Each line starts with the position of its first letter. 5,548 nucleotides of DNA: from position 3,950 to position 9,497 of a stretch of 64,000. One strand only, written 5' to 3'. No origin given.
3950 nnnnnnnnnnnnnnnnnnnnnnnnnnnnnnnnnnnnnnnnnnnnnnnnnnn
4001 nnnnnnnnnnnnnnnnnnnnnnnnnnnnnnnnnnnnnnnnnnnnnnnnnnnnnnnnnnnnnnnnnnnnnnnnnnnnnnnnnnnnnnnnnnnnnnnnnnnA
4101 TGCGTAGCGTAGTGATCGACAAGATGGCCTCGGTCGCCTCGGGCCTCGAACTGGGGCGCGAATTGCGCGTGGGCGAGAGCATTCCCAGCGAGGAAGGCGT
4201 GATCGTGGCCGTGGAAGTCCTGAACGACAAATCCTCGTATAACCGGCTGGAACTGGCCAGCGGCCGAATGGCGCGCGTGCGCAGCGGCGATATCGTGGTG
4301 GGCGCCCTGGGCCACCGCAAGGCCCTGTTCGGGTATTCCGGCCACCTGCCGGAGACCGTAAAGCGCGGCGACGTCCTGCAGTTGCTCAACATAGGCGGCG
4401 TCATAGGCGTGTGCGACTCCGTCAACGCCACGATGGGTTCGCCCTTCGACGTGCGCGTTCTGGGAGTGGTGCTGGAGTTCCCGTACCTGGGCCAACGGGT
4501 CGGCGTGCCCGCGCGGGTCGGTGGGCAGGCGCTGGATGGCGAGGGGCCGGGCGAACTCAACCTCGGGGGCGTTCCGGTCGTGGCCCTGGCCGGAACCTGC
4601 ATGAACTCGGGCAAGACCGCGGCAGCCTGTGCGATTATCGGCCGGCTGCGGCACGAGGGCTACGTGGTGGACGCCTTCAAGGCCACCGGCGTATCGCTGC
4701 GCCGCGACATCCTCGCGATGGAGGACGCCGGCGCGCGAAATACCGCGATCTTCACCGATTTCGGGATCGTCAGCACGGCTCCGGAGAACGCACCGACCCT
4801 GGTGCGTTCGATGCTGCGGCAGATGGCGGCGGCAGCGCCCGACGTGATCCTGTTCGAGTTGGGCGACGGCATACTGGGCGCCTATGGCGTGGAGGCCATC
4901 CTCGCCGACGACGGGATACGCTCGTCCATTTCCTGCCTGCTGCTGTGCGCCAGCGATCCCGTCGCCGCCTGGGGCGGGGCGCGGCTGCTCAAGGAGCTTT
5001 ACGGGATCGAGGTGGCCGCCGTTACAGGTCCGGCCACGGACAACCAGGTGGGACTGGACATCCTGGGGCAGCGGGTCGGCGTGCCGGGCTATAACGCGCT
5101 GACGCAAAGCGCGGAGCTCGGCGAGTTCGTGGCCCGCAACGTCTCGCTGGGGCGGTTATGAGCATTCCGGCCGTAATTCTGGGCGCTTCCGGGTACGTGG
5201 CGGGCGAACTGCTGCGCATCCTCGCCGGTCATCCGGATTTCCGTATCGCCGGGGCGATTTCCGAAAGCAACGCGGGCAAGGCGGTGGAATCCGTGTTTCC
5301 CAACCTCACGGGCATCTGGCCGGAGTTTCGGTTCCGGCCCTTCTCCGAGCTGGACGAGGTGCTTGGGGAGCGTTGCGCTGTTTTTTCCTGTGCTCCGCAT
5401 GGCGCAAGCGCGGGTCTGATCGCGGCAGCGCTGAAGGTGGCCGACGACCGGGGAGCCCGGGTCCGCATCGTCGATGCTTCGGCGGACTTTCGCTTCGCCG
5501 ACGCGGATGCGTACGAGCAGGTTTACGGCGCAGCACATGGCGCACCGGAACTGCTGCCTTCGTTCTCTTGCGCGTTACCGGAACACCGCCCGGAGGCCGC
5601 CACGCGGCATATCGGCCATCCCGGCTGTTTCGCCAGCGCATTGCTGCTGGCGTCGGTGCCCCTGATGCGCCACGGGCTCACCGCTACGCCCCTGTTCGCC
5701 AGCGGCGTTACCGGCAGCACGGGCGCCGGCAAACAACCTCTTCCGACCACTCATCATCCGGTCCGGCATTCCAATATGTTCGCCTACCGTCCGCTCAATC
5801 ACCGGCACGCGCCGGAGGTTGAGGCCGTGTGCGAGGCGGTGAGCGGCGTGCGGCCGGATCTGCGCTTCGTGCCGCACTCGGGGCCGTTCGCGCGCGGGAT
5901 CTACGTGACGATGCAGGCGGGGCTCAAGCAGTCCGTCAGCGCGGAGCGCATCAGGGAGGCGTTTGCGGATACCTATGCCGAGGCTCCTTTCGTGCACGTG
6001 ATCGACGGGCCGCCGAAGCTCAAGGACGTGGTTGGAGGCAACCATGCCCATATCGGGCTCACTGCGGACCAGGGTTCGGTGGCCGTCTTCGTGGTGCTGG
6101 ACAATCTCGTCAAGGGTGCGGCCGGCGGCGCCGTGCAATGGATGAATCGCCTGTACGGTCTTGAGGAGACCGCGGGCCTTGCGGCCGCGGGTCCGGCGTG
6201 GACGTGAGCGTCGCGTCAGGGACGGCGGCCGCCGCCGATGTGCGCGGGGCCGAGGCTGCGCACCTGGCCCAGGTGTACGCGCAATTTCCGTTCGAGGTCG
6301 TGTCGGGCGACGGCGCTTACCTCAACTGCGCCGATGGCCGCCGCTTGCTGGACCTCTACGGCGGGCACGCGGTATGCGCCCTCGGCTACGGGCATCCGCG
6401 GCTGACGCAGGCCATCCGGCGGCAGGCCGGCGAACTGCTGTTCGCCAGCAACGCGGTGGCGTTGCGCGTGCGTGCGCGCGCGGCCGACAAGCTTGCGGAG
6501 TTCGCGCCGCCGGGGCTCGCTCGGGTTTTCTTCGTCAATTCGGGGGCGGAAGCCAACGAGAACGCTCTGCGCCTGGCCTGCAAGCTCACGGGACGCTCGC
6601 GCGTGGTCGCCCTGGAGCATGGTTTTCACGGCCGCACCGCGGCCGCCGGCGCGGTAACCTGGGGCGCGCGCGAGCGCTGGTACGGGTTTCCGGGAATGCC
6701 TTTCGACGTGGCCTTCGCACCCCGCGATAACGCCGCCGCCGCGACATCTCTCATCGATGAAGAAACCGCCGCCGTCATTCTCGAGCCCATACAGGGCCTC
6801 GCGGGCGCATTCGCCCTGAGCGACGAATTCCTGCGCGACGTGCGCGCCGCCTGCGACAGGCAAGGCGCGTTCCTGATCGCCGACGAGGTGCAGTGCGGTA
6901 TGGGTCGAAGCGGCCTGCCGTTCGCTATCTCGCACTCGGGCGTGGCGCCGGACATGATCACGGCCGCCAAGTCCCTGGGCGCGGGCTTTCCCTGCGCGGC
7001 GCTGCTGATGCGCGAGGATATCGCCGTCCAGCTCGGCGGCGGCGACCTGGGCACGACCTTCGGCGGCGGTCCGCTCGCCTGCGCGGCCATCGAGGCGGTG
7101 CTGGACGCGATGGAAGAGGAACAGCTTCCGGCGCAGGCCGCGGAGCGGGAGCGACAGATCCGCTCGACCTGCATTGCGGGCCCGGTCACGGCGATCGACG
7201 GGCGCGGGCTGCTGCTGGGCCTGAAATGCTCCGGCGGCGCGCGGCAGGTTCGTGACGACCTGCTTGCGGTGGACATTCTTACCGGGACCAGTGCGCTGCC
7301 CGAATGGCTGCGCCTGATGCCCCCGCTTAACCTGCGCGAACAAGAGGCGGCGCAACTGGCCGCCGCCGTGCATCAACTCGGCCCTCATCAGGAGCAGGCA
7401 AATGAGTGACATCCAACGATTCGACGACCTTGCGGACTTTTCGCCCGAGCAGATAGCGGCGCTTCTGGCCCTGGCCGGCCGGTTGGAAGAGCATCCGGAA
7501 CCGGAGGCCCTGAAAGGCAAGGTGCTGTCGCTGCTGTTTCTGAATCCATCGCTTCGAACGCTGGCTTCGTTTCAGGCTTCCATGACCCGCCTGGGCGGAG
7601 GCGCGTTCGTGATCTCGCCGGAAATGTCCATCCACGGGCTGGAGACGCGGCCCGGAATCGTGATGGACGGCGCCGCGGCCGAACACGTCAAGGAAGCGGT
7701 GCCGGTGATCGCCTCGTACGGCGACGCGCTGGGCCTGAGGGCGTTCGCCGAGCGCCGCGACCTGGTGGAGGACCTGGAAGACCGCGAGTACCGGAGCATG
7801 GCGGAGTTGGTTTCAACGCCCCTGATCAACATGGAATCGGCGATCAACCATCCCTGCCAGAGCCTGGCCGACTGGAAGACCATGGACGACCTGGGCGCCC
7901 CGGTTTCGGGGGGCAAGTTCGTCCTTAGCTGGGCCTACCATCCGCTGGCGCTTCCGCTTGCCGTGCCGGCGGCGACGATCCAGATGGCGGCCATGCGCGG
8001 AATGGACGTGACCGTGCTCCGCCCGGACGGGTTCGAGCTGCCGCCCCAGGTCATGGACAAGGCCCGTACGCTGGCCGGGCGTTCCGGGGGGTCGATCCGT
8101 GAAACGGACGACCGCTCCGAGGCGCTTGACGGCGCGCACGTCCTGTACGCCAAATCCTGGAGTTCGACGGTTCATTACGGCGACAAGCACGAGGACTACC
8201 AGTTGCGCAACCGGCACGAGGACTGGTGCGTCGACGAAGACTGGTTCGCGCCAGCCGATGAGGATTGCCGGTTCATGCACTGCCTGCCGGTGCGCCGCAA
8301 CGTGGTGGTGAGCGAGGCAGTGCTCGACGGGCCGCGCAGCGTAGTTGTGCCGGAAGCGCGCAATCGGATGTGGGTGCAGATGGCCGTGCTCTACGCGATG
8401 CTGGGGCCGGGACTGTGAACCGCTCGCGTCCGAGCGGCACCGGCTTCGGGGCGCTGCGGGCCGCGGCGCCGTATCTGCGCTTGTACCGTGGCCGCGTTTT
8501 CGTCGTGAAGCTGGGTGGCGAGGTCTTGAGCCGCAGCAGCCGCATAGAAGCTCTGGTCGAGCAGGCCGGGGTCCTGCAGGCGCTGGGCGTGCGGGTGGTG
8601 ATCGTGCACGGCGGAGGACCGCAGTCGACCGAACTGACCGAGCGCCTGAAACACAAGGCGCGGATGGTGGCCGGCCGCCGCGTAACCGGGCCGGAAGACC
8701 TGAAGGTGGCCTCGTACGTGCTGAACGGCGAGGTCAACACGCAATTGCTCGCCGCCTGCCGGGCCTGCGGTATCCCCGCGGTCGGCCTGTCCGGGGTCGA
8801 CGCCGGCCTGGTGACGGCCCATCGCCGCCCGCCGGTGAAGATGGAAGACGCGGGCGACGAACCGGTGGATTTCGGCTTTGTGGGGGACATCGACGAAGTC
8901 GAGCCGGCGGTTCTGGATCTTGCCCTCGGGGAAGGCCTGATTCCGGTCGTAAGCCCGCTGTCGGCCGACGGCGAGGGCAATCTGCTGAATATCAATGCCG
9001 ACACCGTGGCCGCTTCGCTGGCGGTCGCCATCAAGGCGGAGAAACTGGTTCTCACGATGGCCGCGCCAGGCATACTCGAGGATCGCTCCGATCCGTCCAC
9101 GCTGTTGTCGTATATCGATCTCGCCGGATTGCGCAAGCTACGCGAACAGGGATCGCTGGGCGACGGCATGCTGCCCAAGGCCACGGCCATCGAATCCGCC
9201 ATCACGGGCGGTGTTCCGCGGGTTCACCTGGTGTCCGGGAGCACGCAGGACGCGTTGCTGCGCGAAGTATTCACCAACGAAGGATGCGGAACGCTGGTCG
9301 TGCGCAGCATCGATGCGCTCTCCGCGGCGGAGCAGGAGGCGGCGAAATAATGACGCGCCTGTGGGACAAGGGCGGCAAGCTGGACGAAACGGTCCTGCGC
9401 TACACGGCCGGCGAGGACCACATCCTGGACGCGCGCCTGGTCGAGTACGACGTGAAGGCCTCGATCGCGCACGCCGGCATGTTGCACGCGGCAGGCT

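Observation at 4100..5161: Uncharacterised P-loop protein translationally coupled between argG and argC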

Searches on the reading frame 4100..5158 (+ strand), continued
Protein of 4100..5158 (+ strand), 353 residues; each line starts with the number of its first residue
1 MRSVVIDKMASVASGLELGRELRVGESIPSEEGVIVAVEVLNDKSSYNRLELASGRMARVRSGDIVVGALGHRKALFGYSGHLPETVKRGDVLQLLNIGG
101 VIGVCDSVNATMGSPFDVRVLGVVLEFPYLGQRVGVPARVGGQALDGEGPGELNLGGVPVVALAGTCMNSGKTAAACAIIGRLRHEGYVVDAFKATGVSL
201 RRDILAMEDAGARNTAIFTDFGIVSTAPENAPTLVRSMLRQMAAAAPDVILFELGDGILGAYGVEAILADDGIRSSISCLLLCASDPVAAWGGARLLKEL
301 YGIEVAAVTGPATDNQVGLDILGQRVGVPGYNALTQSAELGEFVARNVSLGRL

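Call 84: find_encoding_contigs(protein=P0241, flank=8000, max_places=2)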
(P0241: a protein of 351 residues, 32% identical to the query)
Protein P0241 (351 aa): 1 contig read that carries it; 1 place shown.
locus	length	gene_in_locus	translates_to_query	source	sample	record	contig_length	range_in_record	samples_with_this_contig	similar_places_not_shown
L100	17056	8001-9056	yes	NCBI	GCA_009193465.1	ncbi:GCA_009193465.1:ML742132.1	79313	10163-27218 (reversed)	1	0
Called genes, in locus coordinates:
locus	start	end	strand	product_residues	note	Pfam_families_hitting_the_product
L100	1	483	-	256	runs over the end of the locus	PF00106:adh_short, PF01370:Epimerase (weak), PF08659:KR, PF23441:SDR, PF13561:adh_short_C2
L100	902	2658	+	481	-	PF07690:MFS_1, PF00083:Sugar_tr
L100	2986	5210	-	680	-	PF00172:Zn_clus (weak), PF04082:Fungal_trans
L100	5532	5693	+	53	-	-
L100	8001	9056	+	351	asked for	-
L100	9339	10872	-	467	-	PF00285:Citrate_synt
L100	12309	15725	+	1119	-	PF24987:HEAT_EF3_N, PF24984:HEAT_EF3_GNC1, PF02463:SMC_N (faint), PF00005:ABC_tran, PF01926:MMR_HSR1 (faint), PF03193:RsgA_GTPase (faint), PF00005:ABC_tran, PF00385:Chromo (weak), +3 more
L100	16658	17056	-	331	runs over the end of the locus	PF01095:Pectinesterase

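Call 85: find_encoding_contigs(protein=P0186, flank=8000, max_places=2)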
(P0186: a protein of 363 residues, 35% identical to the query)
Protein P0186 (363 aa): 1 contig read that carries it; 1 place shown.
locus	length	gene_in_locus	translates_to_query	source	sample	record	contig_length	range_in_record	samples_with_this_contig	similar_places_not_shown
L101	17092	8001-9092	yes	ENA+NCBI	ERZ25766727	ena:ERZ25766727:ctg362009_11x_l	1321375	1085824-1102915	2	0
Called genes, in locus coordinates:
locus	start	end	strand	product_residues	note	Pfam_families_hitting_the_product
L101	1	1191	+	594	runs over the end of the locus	PF07715:Plug, PF00593:TonB_dep_Rec_b-barrel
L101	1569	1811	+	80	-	-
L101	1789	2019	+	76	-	-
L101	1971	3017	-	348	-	PF12006:DUF3500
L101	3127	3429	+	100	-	-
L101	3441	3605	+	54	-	-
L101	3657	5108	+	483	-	PF00749:tRNA-synt_1c, PF19269:Anticodon_2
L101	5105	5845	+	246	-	PF00535:Glycos_transf_2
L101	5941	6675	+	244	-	PF03740:PdxJ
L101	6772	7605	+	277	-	PF00590:TP_methylase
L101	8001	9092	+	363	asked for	-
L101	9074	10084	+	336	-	PF01118:Semialdhyde_dh, PF02774:Semialdhyde_dhC, PF22698:Semialdhyde_dhC_1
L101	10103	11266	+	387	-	PF00202:Aminotran_3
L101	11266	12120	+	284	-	PF00696:AA_kinase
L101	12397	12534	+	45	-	-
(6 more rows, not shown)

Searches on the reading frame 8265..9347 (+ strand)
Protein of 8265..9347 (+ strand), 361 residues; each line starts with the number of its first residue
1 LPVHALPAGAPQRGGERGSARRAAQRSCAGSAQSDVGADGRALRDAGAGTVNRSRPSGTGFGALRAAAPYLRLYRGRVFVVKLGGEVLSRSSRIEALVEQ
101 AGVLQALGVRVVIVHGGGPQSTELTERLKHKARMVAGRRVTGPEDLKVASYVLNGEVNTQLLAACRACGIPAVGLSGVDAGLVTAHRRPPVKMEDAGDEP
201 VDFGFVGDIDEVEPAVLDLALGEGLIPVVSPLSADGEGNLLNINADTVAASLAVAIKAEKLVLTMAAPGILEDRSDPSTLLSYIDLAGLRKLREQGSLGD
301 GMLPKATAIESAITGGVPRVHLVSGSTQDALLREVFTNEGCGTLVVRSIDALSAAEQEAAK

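Call 57: search_protein_families(library=ncbifam, proteins=[window:8265-9347:+], max_evalue=1e-8)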
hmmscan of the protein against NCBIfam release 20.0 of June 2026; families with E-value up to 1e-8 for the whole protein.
window:8265-9347:+ (361 aa): 9 families
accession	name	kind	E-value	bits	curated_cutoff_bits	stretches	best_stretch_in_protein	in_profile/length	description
TIGR00761.1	argB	equivalog_domain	6.9e-60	202.4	151.3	1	79-321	2-230/231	acetylglutamate kinase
NF003641.0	PRK05279.1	equivalog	1.8e-43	149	344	1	63-348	12-292/441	amino-acid N-acetyltransferase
TIGR01890.1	N-Ac-Glu-synth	equivalog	4.4e-39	134.6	202.85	1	63-347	4-279/429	amino-acid N-acetyltransferase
NF010659.0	PRK14058.1-1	equivalog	4.4e-38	130.9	223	1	79-343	2-264/267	[LysW]-aminoadipate kinase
NF003387.0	PRK04531.1-2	equivalog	2.5e-35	121.8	426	1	77-348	37-289/441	acetylglutamate kinase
NF010661.0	PRK14058.1-3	equivalog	2.3e-29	102.3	251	1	79-348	3-273/283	acetylglutamate/acetylaminoadipate kinase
NF010662.0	PRK14058.1-4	equivalog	9.5e-29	100.4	194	1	79-345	2-261/264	[LysW]-aminoadipate/[LysW]-glutamate kinase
NF003386.0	PRK04531.1-1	equivalog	2.4e-21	76.2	417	1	76-352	41-298/442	acetylglutamate kinase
NF010660.0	PRK14058.1-2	equivalog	2.5e-13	50.4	241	1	80-266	3-190/249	[LysW]-aminoadipate/[LysW]-glutamate kinase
